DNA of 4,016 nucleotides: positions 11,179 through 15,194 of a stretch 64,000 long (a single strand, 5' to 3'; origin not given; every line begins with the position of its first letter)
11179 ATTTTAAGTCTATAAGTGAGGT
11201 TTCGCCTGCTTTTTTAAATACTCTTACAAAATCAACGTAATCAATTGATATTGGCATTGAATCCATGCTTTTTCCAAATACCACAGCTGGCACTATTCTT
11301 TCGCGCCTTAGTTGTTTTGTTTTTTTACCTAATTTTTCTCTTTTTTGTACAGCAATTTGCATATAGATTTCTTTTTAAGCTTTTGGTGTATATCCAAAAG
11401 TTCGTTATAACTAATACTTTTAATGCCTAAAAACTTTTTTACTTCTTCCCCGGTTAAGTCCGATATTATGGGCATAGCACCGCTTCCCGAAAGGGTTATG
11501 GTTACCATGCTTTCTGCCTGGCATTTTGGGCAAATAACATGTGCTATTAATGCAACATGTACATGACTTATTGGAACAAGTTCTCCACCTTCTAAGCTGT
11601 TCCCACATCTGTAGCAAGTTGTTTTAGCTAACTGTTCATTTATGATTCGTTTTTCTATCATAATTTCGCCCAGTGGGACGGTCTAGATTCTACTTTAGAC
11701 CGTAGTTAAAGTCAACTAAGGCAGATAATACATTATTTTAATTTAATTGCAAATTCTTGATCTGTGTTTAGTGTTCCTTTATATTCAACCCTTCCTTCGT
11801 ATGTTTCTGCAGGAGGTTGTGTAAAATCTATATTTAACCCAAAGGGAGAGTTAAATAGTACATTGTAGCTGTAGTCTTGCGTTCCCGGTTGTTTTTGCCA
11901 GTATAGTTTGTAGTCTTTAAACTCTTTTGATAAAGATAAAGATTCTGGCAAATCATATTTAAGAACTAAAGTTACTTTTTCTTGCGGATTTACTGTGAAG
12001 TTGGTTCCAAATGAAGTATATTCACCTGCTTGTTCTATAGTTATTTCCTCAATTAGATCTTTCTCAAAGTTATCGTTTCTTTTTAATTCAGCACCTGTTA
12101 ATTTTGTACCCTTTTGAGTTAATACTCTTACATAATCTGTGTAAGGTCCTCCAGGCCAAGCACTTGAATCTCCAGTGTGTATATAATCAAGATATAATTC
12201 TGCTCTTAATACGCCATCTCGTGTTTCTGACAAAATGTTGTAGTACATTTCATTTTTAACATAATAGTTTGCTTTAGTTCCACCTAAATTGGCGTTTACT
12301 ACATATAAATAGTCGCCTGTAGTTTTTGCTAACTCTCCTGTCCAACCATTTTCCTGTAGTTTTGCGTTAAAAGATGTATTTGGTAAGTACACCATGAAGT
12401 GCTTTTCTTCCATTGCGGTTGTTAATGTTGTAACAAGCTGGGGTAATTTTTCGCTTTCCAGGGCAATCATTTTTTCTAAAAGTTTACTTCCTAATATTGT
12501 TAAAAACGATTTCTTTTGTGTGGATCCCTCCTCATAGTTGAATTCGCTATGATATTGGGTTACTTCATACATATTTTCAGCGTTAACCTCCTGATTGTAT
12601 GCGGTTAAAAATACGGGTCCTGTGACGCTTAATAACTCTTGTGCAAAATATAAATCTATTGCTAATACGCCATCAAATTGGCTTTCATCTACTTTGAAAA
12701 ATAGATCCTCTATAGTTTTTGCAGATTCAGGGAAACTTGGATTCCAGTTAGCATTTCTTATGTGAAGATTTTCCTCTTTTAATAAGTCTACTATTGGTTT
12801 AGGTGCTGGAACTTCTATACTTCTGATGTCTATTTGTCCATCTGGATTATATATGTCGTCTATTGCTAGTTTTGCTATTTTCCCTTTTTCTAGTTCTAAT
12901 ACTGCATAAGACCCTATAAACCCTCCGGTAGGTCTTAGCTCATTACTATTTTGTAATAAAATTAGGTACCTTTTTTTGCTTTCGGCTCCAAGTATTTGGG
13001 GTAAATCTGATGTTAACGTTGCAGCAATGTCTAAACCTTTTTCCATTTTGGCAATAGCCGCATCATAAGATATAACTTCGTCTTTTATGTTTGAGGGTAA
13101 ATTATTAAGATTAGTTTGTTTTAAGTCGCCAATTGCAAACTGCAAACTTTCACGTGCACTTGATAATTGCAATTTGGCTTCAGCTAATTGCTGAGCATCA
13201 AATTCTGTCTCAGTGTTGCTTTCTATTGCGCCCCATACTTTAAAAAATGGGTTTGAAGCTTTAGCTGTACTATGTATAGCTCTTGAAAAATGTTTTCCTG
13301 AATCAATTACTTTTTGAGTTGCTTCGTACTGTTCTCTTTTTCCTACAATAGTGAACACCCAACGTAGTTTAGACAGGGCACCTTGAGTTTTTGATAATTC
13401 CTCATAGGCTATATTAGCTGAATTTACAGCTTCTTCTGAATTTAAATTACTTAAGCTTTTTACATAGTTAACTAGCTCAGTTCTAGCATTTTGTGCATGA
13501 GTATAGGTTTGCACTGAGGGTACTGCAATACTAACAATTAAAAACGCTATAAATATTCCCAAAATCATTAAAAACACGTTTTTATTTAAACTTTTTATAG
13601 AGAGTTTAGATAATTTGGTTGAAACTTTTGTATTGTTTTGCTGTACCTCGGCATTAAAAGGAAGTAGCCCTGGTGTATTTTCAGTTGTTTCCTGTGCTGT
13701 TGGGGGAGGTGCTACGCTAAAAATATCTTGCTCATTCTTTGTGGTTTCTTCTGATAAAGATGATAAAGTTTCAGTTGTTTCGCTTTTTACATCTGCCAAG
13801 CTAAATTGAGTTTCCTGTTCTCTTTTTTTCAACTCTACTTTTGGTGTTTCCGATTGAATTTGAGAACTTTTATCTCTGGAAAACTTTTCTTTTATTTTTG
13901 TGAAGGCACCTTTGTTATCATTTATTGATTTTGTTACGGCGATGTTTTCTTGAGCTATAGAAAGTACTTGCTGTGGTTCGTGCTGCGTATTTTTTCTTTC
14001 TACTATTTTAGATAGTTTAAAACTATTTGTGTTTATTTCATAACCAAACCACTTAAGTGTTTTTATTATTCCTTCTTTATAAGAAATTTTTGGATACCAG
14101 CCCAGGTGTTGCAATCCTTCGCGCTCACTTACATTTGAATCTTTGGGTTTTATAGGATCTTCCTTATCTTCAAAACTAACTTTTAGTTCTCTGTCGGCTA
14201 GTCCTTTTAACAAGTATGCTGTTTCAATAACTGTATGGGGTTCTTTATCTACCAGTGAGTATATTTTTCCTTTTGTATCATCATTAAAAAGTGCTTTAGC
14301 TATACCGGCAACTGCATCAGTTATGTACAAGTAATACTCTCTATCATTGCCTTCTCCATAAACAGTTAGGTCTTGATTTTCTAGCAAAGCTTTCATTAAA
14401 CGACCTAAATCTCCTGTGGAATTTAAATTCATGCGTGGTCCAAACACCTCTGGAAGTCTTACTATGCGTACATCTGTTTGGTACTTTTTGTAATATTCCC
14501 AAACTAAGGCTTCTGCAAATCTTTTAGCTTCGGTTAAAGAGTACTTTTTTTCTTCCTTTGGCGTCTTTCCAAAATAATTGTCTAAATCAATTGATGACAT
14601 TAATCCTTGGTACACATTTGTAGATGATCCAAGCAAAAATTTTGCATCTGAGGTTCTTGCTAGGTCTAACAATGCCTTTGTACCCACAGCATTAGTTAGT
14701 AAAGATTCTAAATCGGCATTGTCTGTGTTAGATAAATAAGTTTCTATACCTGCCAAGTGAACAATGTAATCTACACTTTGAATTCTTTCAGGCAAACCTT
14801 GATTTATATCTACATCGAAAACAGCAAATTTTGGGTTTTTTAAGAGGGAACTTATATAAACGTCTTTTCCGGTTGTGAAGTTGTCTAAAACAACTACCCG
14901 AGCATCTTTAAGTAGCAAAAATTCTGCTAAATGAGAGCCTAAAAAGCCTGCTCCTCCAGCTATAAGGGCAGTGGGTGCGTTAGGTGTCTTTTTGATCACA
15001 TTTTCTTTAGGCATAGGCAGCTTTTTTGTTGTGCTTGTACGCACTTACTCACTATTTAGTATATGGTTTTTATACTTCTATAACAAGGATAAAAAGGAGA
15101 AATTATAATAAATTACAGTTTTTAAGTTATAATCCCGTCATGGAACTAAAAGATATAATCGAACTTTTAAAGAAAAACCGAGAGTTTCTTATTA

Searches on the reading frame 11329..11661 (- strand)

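Call 7: search_protein_families(library=pfam, proteins=[window:11329-11661:-], max_evalue=0.1)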
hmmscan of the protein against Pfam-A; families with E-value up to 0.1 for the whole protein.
window:11329-11661:- (110 aa): 7 families
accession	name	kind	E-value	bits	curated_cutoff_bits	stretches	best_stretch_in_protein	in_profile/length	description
PF13453.11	Zn_ribbon_TFIIB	-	0.002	17.9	22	1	43-59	1-16/41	Transcription factor zinc-finger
PF12773.13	DZR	-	0.0023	18.5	27.3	1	14-51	13-34/45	Double zinc ribbon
PF14353.12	CpXC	-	0.014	15.8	25.4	0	2-23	26-47/121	CpXC protein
PF19134.6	DUF5817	-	0.022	15.2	31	0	5-24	13-32/57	Domain of unknown function (DUF5817)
PF22415.1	PSV_ORF131-like_dom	-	0.054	13.9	27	0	38-59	19-40/80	PSV_Hypothetical protein ORF131-like domain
PF13717.11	Zn_ribbon_4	-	0.058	13.8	30.3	0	42-51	3-12/36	zinc-ribbon domain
PF23454.1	Zn_ribbon_Brz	-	0.092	13.8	27.9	0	39-55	3-19/58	Transcriptional regulator Brz zinc beta ribbon domain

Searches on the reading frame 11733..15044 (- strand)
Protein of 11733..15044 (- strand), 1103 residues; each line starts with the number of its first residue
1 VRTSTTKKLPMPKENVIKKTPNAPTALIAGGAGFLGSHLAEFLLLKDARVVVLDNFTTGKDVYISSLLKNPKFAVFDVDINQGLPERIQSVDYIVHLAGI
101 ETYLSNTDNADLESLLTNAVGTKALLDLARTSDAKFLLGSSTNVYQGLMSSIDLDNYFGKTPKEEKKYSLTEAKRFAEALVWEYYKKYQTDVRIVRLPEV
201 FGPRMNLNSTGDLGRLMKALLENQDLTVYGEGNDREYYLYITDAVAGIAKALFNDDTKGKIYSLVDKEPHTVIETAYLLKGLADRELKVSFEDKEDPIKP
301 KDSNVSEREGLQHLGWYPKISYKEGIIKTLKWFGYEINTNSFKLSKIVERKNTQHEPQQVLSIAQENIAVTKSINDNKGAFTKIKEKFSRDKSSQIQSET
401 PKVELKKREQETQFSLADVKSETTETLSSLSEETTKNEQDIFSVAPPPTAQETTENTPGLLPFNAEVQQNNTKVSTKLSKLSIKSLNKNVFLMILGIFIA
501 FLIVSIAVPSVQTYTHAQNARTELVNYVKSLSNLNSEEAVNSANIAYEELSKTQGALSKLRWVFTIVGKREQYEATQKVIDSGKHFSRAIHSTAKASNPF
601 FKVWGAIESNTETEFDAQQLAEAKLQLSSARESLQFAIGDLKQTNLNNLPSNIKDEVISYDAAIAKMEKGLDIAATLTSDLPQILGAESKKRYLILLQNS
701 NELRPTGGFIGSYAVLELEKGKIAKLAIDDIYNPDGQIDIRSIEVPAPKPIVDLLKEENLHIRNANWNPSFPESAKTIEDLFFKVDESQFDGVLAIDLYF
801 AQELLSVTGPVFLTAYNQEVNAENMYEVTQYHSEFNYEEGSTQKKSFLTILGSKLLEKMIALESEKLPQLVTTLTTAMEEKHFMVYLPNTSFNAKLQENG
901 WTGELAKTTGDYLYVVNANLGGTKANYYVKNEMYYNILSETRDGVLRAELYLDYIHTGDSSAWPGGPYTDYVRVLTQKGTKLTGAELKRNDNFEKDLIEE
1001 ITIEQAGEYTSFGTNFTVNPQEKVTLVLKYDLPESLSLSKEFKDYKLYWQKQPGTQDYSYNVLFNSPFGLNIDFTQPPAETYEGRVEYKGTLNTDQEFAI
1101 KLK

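Call 7: search_protein_families(library=pfam, proteins=[window:11733-15044:-], max_evalue=0.1)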
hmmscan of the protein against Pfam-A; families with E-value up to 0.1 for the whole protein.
window:11733-15044:- (1103 aa): 7 families
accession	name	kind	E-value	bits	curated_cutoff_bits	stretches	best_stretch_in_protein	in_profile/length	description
PF01370.27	Epimerase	-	2e-32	113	20.9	1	26-262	1-237/240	NAD dependent epimerase/dehydratase family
PF13196.11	DUF4012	-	1.2e-25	91.2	28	1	690-831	3-141/144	Protein of unknown function (DUF4012)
PF16363.11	GDP_Man_Dehyd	-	2.8e-22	80.1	27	1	27-327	1-330/332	GDP-mannose 4,6 dehydratase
PF01073.25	3Beta_HSD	-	3.8e-10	39.7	22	1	27-271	1-255/280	3-beta hydroxysteroid dehydrogenase/isomerase family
PF07993.18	NAD_binding_4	-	2.2e-09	37.3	20.1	1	87-205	85-213/258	Male sterility protein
PF02719.21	Polysacc_synt_2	-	0.0006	19.5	20.2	1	27-143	2-129/293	Polysaccharide biosynthesis protein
PF14466.11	PLCC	-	0.056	13.5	24.2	0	989-1031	26-68/153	PLAT/LH2 and C2-like Ca2+-binding lipoprotein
